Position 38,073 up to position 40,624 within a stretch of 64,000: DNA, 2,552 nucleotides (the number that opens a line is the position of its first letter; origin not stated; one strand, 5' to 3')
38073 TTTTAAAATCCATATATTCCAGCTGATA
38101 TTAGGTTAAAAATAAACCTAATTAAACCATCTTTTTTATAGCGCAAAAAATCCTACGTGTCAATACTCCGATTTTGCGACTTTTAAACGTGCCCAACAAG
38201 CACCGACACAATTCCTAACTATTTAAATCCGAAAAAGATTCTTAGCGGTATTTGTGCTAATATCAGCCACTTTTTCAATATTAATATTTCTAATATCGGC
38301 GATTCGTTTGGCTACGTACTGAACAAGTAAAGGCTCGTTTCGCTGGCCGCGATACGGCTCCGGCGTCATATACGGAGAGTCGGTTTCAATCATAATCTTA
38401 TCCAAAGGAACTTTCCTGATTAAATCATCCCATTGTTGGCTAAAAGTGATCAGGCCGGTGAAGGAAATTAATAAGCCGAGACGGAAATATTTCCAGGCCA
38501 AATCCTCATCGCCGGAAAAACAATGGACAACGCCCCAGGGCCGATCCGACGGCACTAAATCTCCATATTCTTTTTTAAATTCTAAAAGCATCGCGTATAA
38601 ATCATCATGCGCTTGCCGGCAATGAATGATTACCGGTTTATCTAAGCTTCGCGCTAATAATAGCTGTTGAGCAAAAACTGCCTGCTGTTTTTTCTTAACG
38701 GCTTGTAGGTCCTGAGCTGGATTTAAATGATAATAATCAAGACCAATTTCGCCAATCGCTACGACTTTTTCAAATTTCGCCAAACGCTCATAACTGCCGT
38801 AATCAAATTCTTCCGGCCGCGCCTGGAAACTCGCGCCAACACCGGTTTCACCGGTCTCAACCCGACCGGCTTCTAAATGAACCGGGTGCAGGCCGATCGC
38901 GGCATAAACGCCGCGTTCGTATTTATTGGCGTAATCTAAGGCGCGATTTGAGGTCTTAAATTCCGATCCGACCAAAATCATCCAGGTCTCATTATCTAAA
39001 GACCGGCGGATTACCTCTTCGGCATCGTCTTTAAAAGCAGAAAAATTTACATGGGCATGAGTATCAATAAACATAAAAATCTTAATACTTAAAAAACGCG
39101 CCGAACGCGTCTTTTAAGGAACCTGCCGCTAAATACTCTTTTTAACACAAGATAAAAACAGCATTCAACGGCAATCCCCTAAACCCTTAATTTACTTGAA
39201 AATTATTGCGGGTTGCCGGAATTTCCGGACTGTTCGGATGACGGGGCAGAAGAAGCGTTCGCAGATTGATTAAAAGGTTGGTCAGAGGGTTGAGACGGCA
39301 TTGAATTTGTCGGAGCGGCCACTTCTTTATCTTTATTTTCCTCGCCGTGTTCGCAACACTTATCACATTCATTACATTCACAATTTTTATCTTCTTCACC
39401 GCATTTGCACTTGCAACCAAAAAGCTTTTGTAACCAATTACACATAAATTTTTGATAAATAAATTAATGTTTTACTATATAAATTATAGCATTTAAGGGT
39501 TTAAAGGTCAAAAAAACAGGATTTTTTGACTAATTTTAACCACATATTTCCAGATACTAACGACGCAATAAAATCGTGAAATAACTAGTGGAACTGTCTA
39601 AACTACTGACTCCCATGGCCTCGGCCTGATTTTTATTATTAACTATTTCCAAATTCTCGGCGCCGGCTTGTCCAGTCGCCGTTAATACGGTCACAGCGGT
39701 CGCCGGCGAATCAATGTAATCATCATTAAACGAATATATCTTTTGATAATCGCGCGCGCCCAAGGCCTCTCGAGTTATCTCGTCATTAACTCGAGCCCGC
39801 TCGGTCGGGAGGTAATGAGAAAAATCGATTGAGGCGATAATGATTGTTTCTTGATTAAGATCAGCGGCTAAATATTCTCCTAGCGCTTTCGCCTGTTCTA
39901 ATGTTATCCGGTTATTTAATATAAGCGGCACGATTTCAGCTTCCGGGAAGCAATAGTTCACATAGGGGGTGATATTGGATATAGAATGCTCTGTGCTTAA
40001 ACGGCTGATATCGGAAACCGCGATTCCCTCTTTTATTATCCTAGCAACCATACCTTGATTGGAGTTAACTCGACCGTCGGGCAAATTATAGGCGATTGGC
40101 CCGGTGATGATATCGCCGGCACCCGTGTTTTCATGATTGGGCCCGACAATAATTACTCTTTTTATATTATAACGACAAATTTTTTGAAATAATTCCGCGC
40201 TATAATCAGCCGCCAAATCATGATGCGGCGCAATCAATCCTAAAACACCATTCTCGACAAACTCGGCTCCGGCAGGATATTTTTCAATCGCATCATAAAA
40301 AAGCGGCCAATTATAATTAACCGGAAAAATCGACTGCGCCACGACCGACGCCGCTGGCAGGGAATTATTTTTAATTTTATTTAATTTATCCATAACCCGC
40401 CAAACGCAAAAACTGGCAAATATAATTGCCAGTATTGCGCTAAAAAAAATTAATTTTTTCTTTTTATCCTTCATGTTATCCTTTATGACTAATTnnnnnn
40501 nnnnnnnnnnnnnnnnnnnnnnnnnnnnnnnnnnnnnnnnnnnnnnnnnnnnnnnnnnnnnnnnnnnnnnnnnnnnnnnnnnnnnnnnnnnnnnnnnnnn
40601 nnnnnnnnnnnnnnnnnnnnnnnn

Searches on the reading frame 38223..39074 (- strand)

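Call 85: search_protein_families(library=pfam, proteins=[window:38223-39074:-], max_evalue=0.001)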
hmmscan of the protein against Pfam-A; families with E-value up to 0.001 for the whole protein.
window:38223-39074:- (283 aa): 1 family
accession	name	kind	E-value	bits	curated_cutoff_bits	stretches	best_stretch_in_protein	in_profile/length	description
PF01026.27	TatD_DNase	-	1.7e-73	247.6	27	1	3-282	1-253/253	TatD related DNase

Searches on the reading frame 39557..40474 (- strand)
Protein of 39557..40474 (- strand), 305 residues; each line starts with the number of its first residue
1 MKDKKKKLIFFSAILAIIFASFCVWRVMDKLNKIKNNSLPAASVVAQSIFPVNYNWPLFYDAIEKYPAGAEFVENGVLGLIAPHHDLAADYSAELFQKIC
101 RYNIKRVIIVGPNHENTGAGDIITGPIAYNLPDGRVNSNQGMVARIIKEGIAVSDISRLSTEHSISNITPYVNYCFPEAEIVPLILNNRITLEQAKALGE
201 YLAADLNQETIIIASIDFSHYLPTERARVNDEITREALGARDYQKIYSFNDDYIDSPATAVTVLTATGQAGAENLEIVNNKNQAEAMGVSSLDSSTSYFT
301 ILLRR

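Call 85: search_protein_families(library=pfam, proteins=[window:39557-40474:-], max_evalue=0.001)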
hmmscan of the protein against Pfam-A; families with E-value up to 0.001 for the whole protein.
window:39557-40474:- (305 aa): 1 family
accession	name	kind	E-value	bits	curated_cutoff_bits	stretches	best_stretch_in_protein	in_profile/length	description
PF01875.22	Memo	-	1.3e-19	71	27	1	80-300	36-267/269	Memo-like protein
